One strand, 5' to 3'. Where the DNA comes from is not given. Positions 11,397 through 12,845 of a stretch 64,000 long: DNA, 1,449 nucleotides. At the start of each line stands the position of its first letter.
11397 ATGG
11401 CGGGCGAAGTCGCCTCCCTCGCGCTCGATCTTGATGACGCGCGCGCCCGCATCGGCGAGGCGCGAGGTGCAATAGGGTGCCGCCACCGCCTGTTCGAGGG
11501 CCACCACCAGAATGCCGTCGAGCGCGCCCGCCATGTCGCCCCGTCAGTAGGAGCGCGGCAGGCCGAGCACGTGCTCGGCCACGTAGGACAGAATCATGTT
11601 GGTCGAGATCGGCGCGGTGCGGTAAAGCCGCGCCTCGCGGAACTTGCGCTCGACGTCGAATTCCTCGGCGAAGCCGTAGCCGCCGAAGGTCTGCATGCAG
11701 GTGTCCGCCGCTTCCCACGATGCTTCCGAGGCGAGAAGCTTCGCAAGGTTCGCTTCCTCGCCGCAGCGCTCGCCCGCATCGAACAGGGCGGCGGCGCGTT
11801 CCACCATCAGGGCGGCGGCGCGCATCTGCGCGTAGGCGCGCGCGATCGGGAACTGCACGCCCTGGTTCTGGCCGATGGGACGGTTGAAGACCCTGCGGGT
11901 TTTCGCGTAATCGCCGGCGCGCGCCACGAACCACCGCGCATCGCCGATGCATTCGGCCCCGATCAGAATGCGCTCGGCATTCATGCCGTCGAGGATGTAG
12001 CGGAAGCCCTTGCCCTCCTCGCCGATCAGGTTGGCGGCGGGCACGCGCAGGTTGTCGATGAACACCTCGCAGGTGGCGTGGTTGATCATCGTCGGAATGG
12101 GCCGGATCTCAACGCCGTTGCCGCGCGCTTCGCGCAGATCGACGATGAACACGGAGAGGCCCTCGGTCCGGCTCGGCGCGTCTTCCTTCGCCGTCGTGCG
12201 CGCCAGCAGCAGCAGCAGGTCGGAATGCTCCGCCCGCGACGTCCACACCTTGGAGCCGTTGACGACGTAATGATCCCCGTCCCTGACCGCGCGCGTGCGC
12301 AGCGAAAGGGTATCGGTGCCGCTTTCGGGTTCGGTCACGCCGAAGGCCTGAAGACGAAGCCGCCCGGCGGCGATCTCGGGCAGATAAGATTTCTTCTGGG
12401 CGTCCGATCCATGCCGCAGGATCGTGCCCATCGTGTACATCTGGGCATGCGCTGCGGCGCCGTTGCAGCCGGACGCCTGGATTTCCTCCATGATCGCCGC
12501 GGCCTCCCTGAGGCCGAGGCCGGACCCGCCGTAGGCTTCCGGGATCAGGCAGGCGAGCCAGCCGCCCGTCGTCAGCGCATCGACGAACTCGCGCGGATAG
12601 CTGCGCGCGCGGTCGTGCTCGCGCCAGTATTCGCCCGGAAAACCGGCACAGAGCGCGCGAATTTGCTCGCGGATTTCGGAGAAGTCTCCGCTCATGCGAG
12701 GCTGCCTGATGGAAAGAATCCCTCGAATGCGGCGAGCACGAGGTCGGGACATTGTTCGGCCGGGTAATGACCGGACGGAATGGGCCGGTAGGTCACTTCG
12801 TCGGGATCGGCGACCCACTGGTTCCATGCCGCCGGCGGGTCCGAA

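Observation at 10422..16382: Five-gene operon TauD-like dioxygenase / SseA rhodanese / alpha-beta hydrolase / acyl-CoA dehydrogenase / family-III CoA-transferase, divergent from a TauE sulfite exporter: candidate organosulfur-acid catabolic pathway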

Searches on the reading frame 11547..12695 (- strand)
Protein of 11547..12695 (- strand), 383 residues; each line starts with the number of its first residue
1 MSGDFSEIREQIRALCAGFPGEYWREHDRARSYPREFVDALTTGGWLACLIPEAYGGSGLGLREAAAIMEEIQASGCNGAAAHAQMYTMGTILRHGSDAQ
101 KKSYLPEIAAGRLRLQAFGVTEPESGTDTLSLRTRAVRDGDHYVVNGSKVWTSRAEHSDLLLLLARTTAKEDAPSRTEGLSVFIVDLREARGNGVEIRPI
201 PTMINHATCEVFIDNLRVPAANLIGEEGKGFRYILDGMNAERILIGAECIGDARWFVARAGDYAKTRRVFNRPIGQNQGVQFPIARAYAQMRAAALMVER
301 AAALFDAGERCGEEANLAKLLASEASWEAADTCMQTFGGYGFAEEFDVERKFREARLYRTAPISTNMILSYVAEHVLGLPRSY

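Call 4: search_protein_families(library=pfam, proteins=[window:11547-12695:-])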
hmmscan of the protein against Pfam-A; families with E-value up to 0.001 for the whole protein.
window:11547-12695:- (383 aa): 4 families
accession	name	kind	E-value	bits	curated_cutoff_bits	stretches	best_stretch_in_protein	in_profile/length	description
PF00441.29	Acyl-CoA_dh_1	-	9.5e-38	130.1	22.4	1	228-375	1-148/150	Acyl-CoA dehydrogenase, C-terminal domain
PF02771.21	Acyl-CoA_dh_N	-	1.4e-22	80.6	22.9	1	6-111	5-112/113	Acyl-CoA dehydrogenase, N-terminal domain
PF02770.24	Acyl-CoA_dh_M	-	1.4e-20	73.6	33.3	1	117-215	1-96/97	Acyl-CoA dehydrogenase, middle domain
PF08028.16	Acyl-CoA_dh_2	-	6.7e-17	62.5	22.7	1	244-357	2-125/134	Acyl-CoA dehydrogenase, C-terminal domain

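Call 5: search_protein_families(library=ncbifam, proteins=[window:11547-12695:-])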
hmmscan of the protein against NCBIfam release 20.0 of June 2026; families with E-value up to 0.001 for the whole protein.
window:11547-12695:- (383 aa): 22 families
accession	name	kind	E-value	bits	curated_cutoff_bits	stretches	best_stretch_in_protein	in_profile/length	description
NF042972.1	AcrlCoAredClosAcrC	equivalog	4.6e-67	226.3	640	1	8-357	12-357/378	acryloyl-CoA reductase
NF045552.1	GlutCoADH_Des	equivalog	1.2e-62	212.3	470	1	12-379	16-382/387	glutaryl-CoA dehydrogenase Acd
NF042439.1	SulpropCoADesulf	equivalog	4.8e-57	193.4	600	1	25-378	17-372/379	3-sulfinopropanoyl-CoA desulfinase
NF043006.1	CyhCrbnylCoADH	equivalog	7.9e-55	186.4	650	1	27-358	30-357/380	cyclohexane-1-carbonyl-CoA dehydrogenase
NF008997.0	PRK12341.1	equivalog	1e-53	182.8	537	1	16-374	21-373/382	acyl-CoA dehydrogenase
NF045652.1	ProlPCPDhRedW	equivalog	9.9e-49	166.1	650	1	42-344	41-342/376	L-prolyl-[peptidyl-carrier protein] dehydrogenase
NF058590.1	AcCoDHFadEBacil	equivalog_domain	6.7e-48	163.6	600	2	45-307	66-322/586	acyl-CoA dehydrogenase FadE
TIGR03207.1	cyc_hxne_CoA_dh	equivalog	7.7e-48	163.1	575.35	1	23-355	23-350/372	cyclohexanecarboxyl-CoA dehydrogenase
NF002885.1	PRK03354.1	equivalog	1.2e-43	149.6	540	1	22-371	27-368/378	crotonobetainyl-CoA dehydrogenase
NF053553.1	prodigi_MBC_PigA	equivalog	1.6e-43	149.3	500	1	44-354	48-357/381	prodigiosin MBC biosynthesis dehydrogenase PigA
TIGR03204.1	pimC_large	equivalog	2.6e-35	122.1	623.85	1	39-338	47-340/395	pimeloyl-CoA dehydrogenase large subunit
TIGR03203.1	pimD_small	equivalog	5.4e-25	88.3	652.7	1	40-360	45-360/378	pimeloyl-CoA dehydrogenase small subunit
NF007000.1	PRK09463.1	subfamily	1.6e-24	86.2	600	1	23-344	64-400/726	acyl-CoA dehydrogenase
NF052270.1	Staph_DH_FadE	equivalog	2.4e-24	85.8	600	1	88-355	113-372/400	acyl-CoA dehydrogenase FadE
TIGR04022.1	sulfur_SfnB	equivalog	2.1e-17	63.1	430.9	1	25-167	26-166/391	SfnB family sulfur acquisition oxidoreductase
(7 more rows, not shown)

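Call 6: search_solved_structures(query=window:11547-12695:-, max_evalue=1e-30, show_alignments=3)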
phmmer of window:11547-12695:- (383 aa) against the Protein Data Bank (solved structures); distinct sequences matched with E-value up to 1e-30: 59.
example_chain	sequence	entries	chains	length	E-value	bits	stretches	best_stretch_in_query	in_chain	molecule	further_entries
3pfd_A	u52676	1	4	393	3.7e-58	200.9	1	7-368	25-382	Acyl-CoA dehydrogenase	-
4iv6_A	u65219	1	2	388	1.7e-57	198.7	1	25-361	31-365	Acyl-CoA dehydrogenase FadE3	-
4u83_A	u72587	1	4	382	1.2e-56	195.9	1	10-359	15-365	Acyl-CoA dehydrogenase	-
5lnx_A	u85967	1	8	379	1.2e-55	192.6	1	29-366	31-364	Acyl-CoA dehydrogenase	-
1ws9_A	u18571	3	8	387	1.1e-54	189.4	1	20-373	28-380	acyl-CoA dehydrogenase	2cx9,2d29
3mpi_A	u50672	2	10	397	3.4e-52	181.3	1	28-379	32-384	Glutaryl-CoA dehydrogenase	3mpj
5ol2_C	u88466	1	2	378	1.1e-51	179.6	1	26-358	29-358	Acyl-CoA dehydrogenase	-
2jif_A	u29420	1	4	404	2.9e-51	178.2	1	35-376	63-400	SHORT/BRANCHED CHAIN SPECIFIC ACYL-COA DEHYDROGENASE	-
1ukw_A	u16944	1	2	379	5.1e-51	177.4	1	7-377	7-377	acyl-CoA dehydrogenase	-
4l1f_A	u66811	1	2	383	6.3e-51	177.1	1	9-374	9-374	Acyl-CoA dehydrogenase domain protein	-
8i4p_A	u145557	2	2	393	3e-49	171.6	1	6-368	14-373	Acyl-CoA dehydrogenase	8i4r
7w0j_A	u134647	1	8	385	3.1e-49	171.5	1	6-367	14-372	Acyl-CoA dehydrogenase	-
4m9a_A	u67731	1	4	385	1.2e-48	169.6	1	8-359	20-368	Acyl-CoA dehydrogenase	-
2pg0_A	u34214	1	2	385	2.9e-48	168.3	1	24-359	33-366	Acyl-CoA dehydrogenase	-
1ivh_A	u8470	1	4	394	3.1e-48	168.2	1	6-361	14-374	ISOVALERYL-COA DEHYDROGENASE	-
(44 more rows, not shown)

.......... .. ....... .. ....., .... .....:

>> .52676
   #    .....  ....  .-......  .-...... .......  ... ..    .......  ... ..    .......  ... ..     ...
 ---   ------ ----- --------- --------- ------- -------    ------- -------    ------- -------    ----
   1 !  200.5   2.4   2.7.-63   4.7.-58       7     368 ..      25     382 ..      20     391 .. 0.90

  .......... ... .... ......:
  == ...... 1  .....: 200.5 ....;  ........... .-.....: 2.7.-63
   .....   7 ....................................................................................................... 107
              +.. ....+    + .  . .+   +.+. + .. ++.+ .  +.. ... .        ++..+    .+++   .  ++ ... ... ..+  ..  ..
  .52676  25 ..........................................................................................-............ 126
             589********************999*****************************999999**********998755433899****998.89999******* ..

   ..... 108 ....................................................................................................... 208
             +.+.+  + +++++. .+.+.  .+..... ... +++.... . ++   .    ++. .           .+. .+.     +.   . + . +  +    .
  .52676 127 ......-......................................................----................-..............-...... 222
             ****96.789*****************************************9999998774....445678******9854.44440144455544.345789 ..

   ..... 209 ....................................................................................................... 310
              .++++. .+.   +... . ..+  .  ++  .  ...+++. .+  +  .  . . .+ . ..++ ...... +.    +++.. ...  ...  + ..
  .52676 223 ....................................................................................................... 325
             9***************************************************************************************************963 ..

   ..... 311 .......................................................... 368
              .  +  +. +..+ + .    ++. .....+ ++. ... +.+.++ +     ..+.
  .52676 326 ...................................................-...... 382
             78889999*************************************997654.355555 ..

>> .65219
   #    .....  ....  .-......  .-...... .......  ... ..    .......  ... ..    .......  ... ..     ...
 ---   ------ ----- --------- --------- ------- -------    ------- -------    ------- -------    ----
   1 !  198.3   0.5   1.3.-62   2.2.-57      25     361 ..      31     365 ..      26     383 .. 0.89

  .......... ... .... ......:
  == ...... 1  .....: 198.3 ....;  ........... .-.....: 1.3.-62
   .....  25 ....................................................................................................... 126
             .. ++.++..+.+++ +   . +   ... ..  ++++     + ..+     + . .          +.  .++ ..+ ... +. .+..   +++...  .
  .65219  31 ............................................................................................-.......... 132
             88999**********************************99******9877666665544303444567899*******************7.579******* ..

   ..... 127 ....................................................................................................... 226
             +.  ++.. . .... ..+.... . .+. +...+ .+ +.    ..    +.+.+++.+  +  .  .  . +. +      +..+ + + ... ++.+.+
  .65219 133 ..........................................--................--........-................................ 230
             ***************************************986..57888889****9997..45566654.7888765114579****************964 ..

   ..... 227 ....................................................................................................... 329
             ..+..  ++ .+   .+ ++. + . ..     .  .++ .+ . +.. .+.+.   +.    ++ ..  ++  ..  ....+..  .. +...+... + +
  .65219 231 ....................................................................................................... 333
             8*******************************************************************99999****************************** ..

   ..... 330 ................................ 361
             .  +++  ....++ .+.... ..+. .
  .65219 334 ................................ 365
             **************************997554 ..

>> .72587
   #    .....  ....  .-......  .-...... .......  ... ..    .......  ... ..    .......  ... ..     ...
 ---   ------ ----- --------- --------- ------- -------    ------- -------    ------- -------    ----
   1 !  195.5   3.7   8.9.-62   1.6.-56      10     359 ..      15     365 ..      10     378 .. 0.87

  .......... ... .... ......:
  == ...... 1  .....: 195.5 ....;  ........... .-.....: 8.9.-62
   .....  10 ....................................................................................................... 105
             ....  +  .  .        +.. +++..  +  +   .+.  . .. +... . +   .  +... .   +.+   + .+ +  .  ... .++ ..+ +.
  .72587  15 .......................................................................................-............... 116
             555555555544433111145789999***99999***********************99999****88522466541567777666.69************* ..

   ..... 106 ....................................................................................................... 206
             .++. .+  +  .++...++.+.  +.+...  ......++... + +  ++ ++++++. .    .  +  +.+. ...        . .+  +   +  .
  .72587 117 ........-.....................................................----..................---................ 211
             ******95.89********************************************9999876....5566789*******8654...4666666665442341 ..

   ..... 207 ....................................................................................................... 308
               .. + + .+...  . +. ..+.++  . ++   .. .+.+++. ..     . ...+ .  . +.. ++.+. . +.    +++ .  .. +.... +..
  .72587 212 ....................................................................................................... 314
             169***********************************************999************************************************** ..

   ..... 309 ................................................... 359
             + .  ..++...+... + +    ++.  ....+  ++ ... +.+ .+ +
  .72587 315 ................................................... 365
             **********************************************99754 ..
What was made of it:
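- On 3-sulfinopropionyl-CoA desulfinase (ACAD-fold, EC 3.13.1.4): PDB 5AF7 scores 125.6 bits, against 200.9 for the best ordinary ACAD (call 6).
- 5AF7 ranks 58th of 59 PDB hits at 126 bits (call 6).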

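Call 8: find_encoding_contigs(protein=window:11547-12695:-, flank=10000, max_places=6)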
Protein window:11547-12695:- (383 aa): no gene with exactly this product is on record in the collection.
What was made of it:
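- Tried and rejected: An exact look-up of the window ACAD in the contig index found nothing (call 8).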

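Call 10: find_homologous_proteins(query=window:11547-12695:-, max_evalue=1e-40)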
Query window:11547-12695:- (383 aa): 8000 proteins with E <= 1e-40 among 8000 candidates; the best 120 are listed.
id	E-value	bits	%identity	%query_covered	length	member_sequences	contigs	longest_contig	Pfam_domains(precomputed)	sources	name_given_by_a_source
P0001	1.2e-249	846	97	100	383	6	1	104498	PF02770.25,PF00441.30,PF08028.17,PF02771.22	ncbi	-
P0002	1.6e-227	773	88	100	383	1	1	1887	PF02770.25,PF00441.30,PF08028.17,PF02771.22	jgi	jgi:alkylation response protein AidB-like acyl-CoA dehydrogenase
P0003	2.4e-227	772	87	100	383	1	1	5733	PF02770.25,PF00441.30,PF08028.17,PF02771.22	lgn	-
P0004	3.0e-227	772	88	100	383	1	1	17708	PF02770.25,PF00441.30,PF08028.17,PF02771.22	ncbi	-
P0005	1.7e-222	756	86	99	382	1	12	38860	PF02770.25,PF00441.30,PF08028.17,PF02771.22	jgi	jgi:alkylation response protein AidB-like acyl-CoA dehydrogenase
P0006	1.9e-222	756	88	99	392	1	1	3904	PF02770.25,PF00441.30,PF08028.17,PF02771.22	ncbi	ncbi:MAG: acyl-CoA dehydrogenase family protein [Alphaproteobacteria bacterium]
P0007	1.3e-221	754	86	99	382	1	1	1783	PF02770.25,PF00441.30,PF08028.17,PF02771.22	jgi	jgi:acyl-CoA dehydrogenase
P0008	1.5e-221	753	86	99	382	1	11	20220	PF02770.25,PF00441.30,PF08028.17,PF02771.22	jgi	jgi:acyl-CoA dehydrogenase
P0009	8.4e-221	751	86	99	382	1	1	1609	PF02770.25,PF00441.30,PF08028.17,PF02771.22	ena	-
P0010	8.5e-220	748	87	99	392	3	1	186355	PF02770.25,PF00441.30,PF08028.17,PF02771.22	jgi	jgi:alkylation response protein AidB-like acyl-CoA dehydrogenase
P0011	9.6e-220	747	87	99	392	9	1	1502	PF02770.25,PF00441.30,PF08028.17,PF02771.22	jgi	jgi:alkylation response protein AidB-like acyl-CoA dehydrogenase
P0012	2.5e-218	743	87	99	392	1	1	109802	PF02770.25,PF00441.30,PF08028.17,PF02771.22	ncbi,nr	ncbi:MAG: acyl-CoA dehydrogenase [Alphaproteobacteria bacterium]|nr:acyl-CoA dehydrogenase [Alphapro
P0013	1.2e-217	741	84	99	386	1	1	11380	PF02770.25,PF00441.30,PF08028.17,PF02771.22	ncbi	ncbi:MAG: acyl-CoA dehydrogenase, partial [Alphaproteobacteria bacterium]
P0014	2.4e-217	740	85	100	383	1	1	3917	PF02770.25,PF00441.30,PF08028.17,PF02771.22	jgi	jgi:hypothetical protein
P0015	1.2e-216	737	84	99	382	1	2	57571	PF02770.25,PF00441.30,PF08028.17,PF02771.22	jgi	jgi:alkylation response protein AidB-like acyl-CoA dehydrogenase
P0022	1.7e-208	710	82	98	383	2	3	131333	PF02770.25,PF00441.30,PF08028.17,PF02771.22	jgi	jgi:alkylation response protein AidB-like acyl-CoA dehydrogenase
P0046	9.3e-202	688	78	100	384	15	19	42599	PF02770.25,PF00441.30,PF08028.17,PF02771.22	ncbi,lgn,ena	-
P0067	2.6e-193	660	75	99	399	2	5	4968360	PF02770.25,PF00441.30,PF08028.17,PF02771.22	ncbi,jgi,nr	ncbi:MAG: acyl-CoA dehydrogenase family protein [Pseudorhodoplanes sp.]|jgi:alkylation response prot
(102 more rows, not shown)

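Call 11: find_encoding_contigs(protein=P0001, flank=10000, max_places=2)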
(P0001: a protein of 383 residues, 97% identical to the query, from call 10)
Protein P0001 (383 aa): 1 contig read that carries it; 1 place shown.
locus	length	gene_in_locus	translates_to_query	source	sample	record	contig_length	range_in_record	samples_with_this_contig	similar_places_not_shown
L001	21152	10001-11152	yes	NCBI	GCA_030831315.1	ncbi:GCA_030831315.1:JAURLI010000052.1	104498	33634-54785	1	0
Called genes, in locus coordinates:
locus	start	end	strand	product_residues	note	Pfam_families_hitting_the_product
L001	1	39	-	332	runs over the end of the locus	PF02423:OCD_Mu_crystall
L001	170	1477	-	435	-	-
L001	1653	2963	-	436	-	-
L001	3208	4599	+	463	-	-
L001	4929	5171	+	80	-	-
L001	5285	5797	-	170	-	PF00578:AhpC-TSA, PF08534:Redoxin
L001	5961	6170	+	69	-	-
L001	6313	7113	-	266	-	PF01925:TauE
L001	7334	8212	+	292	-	PF02668:TauD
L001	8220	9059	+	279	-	PF00581:Rhodanese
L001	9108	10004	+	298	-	PF00561:Abhydrolase_1, PF12697:Abhydrolase_6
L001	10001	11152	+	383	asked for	PF02771:Acyl-CoA_dh_N, PF02770:Acyl-CoA_dh_M, PF00441:Acyl-CoA_dh_1, PF08028:Acyl-CoA_dh_2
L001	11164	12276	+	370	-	PF02515:CoA_transf_3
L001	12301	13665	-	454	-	PF03972:MmgE_PrpD_N, PF19305:MmgE_PrpD_C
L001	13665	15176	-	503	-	PF01970:TctA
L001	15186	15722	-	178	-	PF07331:TctB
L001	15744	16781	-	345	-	PF03401:TctC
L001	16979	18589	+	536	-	PF00581:Rhodanese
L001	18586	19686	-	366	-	PF13378:MR_MLE_C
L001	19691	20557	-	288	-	PF02668:TauD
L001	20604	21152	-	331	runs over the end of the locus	PF08240:ADH_N, PF00107:ADH_zinc_N, PF13602:ADH_zinc_N_2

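Call 12: find_encoding_contigs(protein=P0067, flank=10000, max_places=3)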
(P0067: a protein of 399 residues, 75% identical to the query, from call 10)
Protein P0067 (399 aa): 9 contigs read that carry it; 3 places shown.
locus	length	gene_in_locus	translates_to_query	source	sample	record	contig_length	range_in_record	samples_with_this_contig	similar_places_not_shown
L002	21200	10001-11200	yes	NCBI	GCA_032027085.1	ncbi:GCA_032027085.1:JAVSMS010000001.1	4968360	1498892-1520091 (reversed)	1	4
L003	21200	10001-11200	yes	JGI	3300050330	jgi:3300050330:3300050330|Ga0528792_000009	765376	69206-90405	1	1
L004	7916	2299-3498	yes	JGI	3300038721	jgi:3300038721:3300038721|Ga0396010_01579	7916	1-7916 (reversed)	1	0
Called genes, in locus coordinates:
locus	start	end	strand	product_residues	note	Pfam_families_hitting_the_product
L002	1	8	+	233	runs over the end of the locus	PF12391:PCDO_beta_N, PF00775:Dioxygenase_C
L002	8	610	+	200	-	PF00775:Dioxygenase_C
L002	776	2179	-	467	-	PF01571:GCV_T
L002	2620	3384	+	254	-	PF00392:GntR, PF07729:FCD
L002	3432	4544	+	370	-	PF01717:Meth_synt_2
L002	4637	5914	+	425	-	PF13433:Peripla_BP_5, PF13458:Peripla_BP_6, PF01094:ANF_receptor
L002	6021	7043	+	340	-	PF01717:Meth_synt_2, PF01208:URO-D (weak)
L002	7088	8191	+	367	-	PF01717:Meth_synt_2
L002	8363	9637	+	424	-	PF13433:Peripla_BP_5, PF13458:Peripla_BP_6, PF01094:ANF_receptor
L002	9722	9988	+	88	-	PF01575:MaoC_dehydratas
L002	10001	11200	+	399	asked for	PF02771:Acyl-CoA_dh_N, PF02770:Acyl-CoA_dh_M, PF00441:Acyl-CoA_dh_1, PF08028:Acyl-CoA_dh_2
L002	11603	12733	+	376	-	PF02515:CoA_transf_3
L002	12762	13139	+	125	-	PF02627:CMD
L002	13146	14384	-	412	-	PF00595:PDZ (weak), PF13180:PDZ_2, PF17820:PDZ_6, PF03572:Peptidase_S41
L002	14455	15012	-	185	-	PF01661:Macro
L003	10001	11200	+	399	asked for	PF02771:Acyl-CoA_dh_N, PF02770:Acyl-CoA_dh_M, PF00441:Acyl-CoA_dh_1, PF08028:Acyl-CoA_dh_2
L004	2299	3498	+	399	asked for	PF02771:Acyl-CoA_dh_N, PF02770:Acyl-CoA_dh_M, PF00441:Acyl-CoA_dh_1, PF08028:Acyl-CoA_dh_2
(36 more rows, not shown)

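Call 14: find_related_loci(query=A1, collection=genome_contigs, flank=10000)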
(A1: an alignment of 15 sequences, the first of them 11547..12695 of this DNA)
Query A1 (383 aa) in genome_contigs; peptide patterns used: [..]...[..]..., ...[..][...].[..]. (x = any residue, [..] = any of these).
600 stretches matched a pattern (row limit reached: there are more); 578 encode a relative of the query (tblastn E <= 1e-3); the best 80 are kept; 80 distinct loci.
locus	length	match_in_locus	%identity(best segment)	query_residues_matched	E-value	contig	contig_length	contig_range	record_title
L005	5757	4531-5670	75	4-383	0e+0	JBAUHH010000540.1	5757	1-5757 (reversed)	MAG: Pseudolabrys sp. isolate MFD03296_ilm_asm_bin3 k127_145745, whole genome shotgun sequence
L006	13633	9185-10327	76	4-383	0e+0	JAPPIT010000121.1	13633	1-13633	MAG: Defluviicoccus sp. isolate RHO2_bin_2 NODE_5393_length_13633_cov_61.241494, whole genome shotgun sequence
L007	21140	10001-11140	75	4-383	0e+0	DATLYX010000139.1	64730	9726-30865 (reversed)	MAG TPA_asm: Xanthobacteraceae bacterium isolate SMAG_U13283 k141_76506, whole genome shotgun sequence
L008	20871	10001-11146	75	2-383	0e+0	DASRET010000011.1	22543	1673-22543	MAG TPA_asm: Xanthobacteraceae bacterium isolate SMAG_U10013 k141_1788975, whole genome shotgun sequence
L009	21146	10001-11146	74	2-383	0e+0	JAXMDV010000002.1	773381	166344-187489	MAG: Sphingomonadaceae bacterium isolate STL-PRO45 C1.182.fa-2, whole genome shotgun sequence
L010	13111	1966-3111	73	2-383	0e+0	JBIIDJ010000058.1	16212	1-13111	MAG: Novosphingobium sp. isolate ME2000-08-17pf_3300042335_group1_bin166 Rohwer_bin2011_scaffold_2664_c1, whole genome s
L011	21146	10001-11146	74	2-383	0e+0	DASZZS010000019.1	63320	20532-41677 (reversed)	MAG TPA_asm: Novosphingobium sp. isolate SMAG_U6242 k141_87193, whole genome shotgun sequence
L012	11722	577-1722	74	2-383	0e+0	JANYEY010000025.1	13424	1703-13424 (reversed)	MAG: Sphingomonadaceae bacterium isolate 338R_metabinner_61_sub 338R_k141_65634, whole genome shotgun sequence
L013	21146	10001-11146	73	2-383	0e+0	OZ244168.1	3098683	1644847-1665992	MAG: Erythrobacter sp. isolate f32e2afe-8b6c-4945-a3d3-f0998f5a6554 genome assembly, chromosome: 1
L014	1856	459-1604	73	2-383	0e+0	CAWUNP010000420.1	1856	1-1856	MAG: uncultured Novosphingobium sp. isolate SRR1522964_concoct_73_1705335403 genome assembly, contig: ERZ11849542.25468,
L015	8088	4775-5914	74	4-383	0e+0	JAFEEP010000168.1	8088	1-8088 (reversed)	MAG: Proteobacteria bacterium isolate SZAS CTRL-27 CK_MAG-1__168__length-8088, whole genome shotgun sequence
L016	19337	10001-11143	75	4-383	0e+0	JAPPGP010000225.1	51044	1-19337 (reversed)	MAG: Defluviicoccus sp. isolate RHO1_bin_59 NODE_1437_length_51044_cov_34.327404, whole genome shotgun sequence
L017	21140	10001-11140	72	4-383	0e+0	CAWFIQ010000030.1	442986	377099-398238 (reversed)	MAG: uncultured Alphaproteobacteria bacterium isolate MFD01916.bin.1.16 genome assembly, contig: contig_8987, whole geno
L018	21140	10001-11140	73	4-383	0e+0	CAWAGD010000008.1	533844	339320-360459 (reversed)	MAG: uncultured Alphaproteobacteria bacterium isolate MFD02581.bin.1.27 genome assembly, contig: contig_74220, whole gen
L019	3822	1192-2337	76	2-383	0e+0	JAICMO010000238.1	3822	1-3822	MAG: Pseudolabrys sp. isolate LS_ISSM_2_bin.141 k141_3914511_length_3822_cov_13.7911, whole genome shotgun sequence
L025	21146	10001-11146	71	2-383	0e+0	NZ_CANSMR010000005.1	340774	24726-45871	MAG: uncultured Bradyrhizobium sp. isolate SRR15633984_bin.32_metawrap_v1.3_MAG NODE.14_length_340774_cov_16_379917, who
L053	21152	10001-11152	70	1-383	0e+0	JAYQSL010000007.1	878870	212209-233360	MAG: Rhodospirillaceae bacterium isolate SD3109_NP_metabta_bins_sspec.tsv.265 contig_263_pilon, whole genome shotgun seq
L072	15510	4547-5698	70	1-383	0e+0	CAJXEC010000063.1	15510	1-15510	MAG TPA_asm: uncultured Rhodospirillaceae bacterium isolate ERR599138_bin.95_MetaBAT_v2.12.1_MAG genome assembly, contig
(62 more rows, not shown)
